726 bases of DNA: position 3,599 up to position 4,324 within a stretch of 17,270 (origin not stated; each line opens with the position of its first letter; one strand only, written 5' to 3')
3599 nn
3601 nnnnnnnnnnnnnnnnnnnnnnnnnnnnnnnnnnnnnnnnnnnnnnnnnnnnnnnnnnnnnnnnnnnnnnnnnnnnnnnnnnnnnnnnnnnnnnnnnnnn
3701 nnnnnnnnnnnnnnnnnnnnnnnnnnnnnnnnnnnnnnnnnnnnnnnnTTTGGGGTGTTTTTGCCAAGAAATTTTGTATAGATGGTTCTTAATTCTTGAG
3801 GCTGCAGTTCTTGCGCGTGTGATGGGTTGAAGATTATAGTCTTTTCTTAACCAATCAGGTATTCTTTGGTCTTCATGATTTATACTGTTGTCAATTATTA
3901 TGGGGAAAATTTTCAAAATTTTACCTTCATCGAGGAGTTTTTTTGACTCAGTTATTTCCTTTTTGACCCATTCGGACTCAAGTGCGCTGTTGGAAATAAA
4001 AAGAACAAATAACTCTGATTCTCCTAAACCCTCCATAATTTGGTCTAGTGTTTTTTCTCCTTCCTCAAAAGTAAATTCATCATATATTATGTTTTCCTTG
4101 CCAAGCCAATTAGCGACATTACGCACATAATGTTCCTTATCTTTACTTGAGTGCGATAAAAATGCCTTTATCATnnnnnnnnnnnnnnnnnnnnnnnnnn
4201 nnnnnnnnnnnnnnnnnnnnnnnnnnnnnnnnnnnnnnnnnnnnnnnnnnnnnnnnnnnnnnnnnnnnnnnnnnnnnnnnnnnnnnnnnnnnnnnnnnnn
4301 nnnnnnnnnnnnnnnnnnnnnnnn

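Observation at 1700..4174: Single-gene TIR-STAND-TPR protein in the P4 satellite cargo slot, a candidate uncharacterised anti-phage system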

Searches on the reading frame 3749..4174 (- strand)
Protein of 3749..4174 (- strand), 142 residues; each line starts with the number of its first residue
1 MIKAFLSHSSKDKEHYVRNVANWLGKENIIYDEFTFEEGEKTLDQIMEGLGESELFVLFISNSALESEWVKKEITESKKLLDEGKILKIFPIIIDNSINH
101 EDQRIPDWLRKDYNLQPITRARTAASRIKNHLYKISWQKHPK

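Call 61: search_solved_structures(query=window:3749-4174:-, max_evalue=0.01, show_alignments=5)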
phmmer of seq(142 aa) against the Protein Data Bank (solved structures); distinct sequences matched with E-value up to 0.01: 11.
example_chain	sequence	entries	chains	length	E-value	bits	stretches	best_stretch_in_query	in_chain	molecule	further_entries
9m0n_A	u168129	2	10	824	7.3e-90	301.9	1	1-142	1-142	Tetratricopeptide repeat protein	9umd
9mud_K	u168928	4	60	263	3e-09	40.7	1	2-108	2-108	Cat1 (CRISPR associated TIR 1) pentagonal filament | Cat1 (CRISPR associated TIR 1) pentagonal filament assembly | Cat1 (CRISPR-associated TIR 1)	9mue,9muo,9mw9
7uwg_A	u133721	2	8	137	6.8e-08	36.3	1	4-98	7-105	Molecular chaperone Tir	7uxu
8g83_A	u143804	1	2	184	1.3e-07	35.4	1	4-99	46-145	NAD(+) hydrolase AbTIR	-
3h16_A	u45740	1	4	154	3.2e-06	30.9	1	4-92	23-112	TIR protein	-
4c7m_A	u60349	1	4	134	5.1e-06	30.3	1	5-93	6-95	Toll/interleukin-1 receptor domain-containing protein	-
4lzp_B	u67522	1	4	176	8e-06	29.6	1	5-93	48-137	Putative uncharacterized protein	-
7uxr_A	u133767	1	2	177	2.9e-05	27.8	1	4-76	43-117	TIR domain protein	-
4lqc_A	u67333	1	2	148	0.0001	26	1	5-93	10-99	TcpB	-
4c6r_A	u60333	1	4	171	0.0044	20.8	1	24-92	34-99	DISEASE RESISTANCE PROTEIN RPS4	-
4c6t_B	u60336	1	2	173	0.0045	20.7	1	24-92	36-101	DISEASE RESISTANCE PROTEIN RPS4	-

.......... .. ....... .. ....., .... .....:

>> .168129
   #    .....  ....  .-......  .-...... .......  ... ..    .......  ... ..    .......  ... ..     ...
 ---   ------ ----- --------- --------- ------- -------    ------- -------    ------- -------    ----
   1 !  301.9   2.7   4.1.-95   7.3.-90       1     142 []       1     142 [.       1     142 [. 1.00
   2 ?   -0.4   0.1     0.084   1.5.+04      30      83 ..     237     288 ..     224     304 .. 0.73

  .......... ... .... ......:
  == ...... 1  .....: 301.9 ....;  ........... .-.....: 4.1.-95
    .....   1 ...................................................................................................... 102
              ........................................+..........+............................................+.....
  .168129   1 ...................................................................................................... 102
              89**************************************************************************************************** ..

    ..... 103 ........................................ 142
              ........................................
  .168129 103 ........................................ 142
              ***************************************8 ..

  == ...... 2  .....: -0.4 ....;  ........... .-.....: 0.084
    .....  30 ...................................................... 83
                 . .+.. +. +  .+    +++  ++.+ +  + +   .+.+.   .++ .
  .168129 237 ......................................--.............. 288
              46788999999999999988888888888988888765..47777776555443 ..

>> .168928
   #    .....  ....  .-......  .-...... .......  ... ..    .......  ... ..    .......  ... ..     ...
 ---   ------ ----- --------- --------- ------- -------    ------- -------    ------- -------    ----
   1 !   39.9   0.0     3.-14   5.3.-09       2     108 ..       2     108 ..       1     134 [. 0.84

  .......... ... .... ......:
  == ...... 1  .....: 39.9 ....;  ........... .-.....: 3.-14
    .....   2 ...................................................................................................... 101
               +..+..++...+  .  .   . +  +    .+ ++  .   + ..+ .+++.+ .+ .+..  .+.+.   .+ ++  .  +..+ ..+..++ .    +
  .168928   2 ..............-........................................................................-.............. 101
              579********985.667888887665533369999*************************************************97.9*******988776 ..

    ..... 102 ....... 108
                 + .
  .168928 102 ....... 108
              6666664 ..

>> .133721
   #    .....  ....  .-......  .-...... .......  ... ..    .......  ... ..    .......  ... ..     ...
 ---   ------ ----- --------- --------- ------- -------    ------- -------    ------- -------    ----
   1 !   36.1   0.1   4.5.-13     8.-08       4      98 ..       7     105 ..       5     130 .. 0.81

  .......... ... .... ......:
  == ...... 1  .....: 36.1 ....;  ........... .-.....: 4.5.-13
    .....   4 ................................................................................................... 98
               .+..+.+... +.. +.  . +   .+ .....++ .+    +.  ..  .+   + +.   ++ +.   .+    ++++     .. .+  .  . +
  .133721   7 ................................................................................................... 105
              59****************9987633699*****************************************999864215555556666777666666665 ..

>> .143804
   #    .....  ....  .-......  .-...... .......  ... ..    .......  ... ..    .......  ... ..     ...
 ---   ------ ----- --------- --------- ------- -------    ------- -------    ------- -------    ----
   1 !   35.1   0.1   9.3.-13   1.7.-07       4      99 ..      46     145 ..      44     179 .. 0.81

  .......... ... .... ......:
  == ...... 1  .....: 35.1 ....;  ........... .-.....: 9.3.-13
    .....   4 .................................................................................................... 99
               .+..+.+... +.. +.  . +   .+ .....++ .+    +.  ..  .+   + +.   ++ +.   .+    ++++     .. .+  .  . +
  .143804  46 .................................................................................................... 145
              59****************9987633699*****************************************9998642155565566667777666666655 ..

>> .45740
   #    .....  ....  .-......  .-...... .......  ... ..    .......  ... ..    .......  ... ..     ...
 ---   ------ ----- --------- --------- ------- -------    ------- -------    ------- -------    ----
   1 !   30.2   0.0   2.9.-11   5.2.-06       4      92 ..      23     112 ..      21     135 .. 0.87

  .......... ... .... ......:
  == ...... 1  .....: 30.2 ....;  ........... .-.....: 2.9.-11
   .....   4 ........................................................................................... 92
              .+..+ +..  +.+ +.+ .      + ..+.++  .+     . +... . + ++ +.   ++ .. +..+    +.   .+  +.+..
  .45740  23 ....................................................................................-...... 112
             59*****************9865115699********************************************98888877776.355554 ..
